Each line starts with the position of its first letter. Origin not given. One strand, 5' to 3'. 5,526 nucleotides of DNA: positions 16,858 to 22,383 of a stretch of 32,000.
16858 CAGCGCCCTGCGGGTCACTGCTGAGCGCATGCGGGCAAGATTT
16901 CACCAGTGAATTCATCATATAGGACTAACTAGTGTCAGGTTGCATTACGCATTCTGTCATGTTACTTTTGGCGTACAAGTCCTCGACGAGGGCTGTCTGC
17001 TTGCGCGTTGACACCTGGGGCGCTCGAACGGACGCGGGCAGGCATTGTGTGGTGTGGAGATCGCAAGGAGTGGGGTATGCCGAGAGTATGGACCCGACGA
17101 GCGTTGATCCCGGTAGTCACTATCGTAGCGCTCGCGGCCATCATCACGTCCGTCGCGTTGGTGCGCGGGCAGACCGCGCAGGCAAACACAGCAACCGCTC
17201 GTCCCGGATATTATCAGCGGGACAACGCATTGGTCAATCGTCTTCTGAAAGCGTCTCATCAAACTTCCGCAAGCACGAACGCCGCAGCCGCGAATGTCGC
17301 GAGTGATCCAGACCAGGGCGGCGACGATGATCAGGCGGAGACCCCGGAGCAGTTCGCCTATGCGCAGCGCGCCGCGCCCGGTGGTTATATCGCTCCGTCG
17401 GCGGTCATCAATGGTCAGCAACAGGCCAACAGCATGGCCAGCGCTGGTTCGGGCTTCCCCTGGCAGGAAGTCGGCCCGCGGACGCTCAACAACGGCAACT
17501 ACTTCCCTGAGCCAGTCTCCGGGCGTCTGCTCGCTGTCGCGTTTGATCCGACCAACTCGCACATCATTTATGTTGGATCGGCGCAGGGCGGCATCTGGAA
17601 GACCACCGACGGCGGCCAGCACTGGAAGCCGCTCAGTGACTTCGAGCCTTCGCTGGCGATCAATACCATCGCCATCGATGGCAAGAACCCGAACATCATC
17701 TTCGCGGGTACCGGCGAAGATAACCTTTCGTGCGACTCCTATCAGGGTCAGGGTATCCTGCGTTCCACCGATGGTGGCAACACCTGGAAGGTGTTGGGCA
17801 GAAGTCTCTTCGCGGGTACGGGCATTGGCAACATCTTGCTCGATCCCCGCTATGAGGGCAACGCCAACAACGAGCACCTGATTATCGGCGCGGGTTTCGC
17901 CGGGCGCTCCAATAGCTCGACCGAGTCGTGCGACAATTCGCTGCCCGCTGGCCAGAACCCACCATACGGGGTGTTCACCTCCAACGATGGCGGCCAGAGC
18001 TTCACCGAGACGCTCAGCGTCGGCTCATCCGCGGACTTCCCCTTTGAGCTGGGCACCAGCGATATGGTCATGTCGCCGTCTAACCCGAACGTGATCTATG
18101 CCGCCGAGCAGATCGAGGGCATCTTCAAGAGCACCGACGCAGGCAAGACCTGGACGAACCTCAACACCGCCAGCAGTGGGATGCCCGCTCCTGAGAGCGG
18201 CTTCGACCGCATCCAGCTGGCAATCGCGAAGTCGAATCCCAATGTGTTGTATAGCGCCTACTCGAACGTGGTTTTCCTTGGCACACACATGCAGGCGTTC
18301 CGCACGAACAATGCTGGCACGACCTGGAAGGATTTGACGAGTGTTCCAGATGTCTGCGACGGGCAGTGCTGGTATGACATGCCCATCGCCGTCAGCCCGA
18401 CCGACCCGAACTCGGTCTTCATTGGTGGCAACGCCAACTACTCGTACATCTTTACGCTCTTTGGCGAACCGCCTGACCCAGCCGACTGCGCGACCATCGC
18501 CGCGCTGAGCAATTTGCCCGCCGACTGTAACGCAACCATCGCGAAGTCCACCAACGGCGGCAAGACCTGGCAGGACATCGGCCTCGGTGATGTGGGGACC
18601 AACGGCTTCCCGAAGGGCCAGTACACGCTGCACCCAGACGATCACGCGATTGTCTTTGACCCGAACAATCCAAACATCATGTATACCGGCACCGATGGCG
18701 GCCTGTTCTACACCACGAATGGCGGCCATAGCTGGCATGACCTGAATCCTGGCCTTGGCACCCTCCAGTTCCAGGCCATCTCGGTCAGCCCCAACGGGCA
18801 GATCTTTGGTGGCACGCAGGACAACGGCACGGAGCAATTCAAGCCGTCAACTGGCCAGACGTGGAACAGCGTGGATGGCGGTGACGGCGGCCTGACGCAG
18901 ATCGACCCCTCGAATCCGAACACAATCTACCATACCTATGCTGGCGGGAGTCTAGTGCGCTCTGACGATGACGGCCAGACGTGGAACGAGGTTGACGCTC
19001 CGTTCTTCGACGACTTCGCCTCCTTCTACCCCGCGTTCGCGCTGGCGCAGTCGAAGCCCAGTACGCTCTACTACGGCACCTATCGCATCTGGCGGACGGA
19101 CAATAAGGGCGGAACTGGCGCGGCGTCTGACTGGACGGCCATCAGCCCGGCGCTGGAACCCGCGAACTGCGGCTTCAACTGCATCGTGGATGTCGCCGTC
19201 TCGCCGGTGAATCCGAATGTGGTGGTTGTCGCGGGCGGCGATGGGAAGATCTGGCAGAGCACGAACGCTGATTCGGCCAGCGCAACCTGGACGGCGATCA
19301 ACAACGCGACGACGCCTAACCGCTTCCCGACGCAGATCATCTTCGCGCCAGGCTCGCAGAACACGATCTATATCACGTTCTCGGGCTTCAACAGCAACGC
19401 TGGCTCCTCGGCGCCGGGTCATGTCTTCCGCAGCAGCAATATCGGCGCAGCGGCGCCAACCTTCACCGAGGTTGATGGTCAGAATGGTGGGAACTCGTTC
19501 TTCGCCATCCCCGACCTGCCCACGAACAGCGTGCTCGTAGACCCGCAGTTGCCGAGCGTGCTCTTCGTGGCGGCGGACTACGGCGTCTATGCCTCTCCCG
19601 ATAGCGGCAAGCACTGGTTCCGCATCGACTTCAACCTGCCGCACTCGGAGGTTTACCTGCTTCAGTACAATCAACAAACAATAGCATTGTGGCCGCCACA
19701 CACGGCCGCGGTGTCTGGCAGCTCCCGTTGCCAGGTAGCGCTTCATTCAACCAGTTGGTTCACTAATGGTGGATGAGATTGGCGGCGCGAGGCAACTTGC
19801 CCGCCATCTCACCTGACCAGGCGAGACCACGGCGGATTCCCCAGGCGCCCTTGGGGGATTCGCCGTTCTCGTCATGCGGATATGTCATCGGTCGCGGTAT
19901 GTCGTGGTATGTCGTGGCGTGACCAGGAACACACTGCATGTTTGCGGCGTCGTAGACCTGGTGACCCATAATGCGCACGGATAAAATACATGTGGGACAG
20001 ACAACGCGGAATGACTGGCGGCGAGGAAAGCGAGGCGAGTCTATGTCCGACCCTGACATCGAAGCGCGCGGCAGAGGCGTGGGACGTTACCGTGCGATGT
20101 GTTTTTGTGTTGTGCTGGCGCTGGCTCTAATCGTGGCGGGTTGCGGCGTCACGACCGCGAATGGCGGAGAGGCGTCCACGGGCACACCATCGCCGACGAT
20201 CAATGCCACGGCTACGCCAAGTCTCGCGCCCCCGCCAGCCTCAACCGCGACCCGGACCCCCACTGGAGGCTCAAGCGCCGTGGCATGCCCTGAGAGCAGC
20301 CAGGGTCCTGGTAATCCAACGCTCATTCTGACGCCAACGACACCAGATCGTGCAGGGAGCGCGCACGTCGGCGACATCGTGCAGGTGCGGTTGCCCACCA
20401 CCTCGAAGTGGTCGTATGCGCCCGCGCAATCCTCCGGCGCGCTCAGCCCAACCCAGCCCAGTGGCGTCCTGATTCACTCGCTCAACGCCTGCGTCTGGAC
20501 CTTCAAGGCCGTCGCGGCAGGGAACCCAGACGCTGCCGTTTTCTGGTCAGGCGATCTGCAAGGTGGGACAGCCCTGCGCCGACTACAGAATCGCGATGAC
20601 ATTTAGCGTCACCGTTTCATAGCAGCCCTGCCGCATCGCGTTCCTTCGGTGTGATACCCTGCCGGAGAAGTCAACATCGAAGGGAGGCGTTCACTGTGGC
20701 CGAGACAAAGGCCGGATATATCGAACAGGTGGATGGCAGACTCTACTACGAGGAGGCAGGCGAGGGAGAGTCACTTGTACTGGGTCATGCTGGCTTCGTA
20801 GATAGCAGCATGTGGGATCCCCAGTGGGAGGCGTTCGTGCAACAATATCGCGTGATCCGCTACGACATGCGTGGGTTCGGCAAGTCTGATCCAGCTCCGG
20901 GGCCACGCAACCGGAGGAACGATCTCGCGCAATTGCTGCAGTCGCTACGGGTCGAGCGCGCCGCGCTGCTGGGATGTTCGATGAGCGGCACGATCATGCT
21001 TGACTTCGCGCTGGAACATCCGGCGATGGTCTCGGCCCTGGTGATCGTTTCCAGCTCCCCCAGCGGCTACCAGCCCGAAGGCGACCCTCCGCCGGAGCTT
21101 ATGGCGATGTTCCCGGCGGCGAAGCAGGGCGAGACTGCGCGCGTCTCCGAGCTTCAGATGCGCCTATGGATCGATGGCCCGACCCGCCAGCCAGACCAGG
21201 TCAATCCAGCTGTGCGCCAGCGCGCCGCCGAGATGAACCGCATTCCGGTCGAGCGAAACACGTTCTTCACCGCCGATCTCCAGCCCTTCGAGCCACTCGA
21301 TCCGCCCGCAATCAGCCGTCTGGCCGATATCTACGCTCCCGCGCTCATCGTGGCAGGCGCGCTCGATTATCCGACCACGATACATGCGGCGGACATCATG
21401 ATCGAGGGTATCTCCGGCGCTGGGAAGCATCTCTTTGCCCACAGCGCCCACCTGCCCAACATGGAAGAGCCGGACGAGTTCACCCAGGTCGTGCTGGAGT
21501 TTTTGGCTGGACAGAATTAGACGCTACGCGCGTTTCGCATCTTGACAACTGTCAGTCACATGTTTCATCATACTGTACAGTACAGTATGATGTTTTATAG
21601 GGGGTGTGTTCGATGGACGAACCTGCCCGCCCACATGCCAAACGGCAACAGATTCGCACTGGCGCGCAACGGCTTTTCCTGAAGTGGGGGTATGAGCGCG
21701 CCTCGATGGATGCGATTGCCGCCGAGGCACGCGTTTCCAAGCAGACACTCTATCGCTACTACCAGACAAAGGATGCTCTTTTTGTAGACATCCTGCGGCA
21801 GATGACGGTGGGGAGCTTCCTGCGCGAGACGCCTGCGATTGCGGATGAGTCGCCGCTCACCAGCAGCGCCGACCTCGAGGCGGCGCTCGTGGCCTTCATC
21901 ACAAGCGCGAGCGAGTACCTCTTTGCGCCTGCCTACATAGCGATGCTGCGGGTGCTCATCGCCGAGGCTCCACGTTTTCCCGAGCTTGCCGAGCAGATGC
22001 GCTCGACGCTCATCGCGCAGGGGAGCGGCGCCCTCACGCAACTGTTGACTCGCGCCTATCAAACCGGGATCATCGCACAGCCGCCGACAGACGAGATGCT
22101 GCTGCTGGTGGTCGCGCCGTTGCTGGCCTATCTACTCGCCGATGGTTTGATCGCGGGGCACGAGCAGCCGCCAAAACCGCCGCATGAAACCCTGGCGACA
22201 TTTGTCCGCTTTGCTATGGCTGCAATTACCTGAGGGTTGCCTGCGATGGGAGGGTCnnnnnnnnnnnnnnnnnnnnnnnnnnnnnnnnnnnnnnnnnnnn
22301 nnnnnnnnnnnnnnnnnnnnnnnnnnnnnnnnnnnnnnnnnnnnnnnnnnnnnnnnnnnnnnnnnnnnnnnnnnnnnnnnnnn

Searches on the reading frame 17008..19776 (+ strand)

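Call 49: search_protein_families(library=pfam, proteins=[window:17008-19776:+], max_evalue=0.001)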
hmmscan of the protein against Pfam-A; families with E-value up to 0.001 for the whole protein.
window:17008-19776:+ (922 aa): 4 families
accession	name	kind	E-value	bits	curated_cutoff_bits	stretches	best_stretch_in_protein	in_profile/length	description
PF15902.12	Sortilin-Vps10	-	2.9e-29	102.6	33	2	322-446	3-115/446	Sortilin, neurotensin receptor 3,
PF02012.26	BNR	-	1.3e-06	27.9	27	0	514-522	3-11/12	BNR/Asp-box repeat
PF14870.12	PSII_BNR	-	9.7e-06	25.5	27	0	171-261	17-95/303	Photosynthesis system II assembly factor YCF48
PF24316.1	Tli3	-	0.00012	22.9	27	0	225-261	60-97/129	T6SS Tli3 immunity protein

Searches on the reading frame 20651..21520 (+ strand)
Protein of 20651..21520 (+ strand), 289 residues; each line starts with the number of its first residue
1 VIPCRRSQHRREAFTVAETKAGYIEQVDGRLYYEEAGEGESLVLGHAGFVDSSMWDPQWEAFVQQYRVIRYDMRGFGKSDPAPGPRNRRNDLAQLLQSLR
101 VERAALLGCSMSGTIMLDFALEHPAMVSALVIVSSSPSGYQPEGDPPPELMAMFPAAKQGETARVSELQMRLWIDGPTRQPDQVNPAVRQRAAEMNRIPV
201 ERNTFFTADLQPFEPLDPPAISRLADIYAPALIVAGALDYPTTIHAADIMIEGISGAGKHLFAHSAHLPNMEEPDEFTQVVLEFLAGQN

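Call 49: search_protein_families(library=pfam, proteins=[window:20651-21520:+], max_evalue=0.001)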
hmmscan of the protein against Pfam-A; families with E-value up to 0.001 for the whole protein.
window:20651-21520:+ (289 aa): 4 families
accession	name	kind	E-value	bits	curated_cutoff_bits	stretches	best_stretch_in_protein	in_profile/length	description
PF00561.26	Abhydrolase_1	-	8.5e-19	68.6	25.8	1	42-274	3-245/245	alpha/beta hydrolase fold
PF12697.13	Abhydrolase_6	-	8.9e-18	66.2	26.3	1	42-278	1-215/217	Alpha/beta hydrolase family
PF12146.15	Hydrolase_4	-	2.1e-09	37.5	27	1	64-187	30-158/239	Serine aminopeptidase, S33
PF03096.20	Ndr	-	0.00071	18.8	23.3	0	89-138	86-135/283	Ndr family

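Call 74: search_protein_families(library=padloc, alignment_id=A6, max_evalue=0.00001)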
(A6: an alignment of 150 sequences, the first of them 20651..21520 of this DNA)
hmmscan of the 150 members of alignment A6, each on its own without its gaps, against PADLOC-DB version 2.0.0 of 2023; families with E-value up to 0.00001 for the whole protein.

A. member 1, window:20651-21520:+ (289 aa): 0 families

B. families by the number of members that match (of 150 scanned): 38 families (the first 25 are shown)
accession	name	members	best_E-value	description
PDLC04134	mad2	2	2.4e-17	mads_2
PDLC04135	mad3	1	7.3e-33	mads_3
PDLC00933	Cas12u4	1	6.8e-29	Cas12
PDLC01700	Cas12f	1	3.1e-28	CAS-V-F; effector__SPE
PDLC01674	Cas12f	1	1e-24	CAS-V-F; effector__SPE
PDLC01678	Cas12f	1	1e-24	Cas14c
PDLC01691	Cas12f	1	4.4e-23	CAS-V-F; effector__SPE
PDLC03657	mREase_IV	1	7.3e-19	Type IV methyl-directed restriction enzyme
PDLC02980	AriA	1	8.2e-16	-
PDLC04819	PDC-S02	1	4.7e-14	-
PDLC04806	PDC-S02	1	2.2e-13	-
PDLC04796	PDC-S02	1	6.5e-13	-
PDLC01039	Csx1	1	1.4e-12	found elsewhere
PDLC04140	mad8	1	1.9e-12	mads_8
PDLC00931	Cas12u2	1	2e-11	Cas12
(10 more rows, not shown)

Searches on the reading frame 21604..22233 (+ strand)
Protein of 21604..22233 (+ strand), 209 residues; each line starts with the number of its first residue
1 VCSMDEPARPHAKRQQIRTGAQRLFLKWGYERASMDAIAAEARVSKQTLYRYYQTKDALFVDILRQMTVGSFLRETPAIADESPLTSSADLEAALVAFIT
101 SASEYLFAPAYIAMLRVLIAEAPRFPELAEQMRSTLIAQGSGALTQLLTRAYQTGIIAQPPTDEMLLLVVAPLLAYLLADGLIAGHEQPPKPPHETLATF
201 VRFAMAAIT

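Call 49: search_protein_families(library=pfam, proteins=[window:21604-22233:+], max_evalue=0.001)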
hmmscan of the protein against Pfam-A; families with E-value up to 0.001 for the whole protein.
window:21604-22233:+ (209 aa): 3 families
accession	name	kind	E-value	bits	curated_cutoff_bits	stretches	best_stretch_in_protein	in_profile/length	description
PF00440.29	TetR_N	-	1.1e-13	51.1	24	1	19-61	3-45/47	Bacterial regulatory proteins, tetR family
PF16859.10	TetR_C_11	-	1e-10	42.4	32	1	90-181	6-98/113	Tetracyclin repressor-like, C-terminal domain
PF14246.11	TetR_C_7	-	7.4e-09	36.1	22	1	94-159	2-67/119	AefR-like transcriptional repressor, C-terminal domain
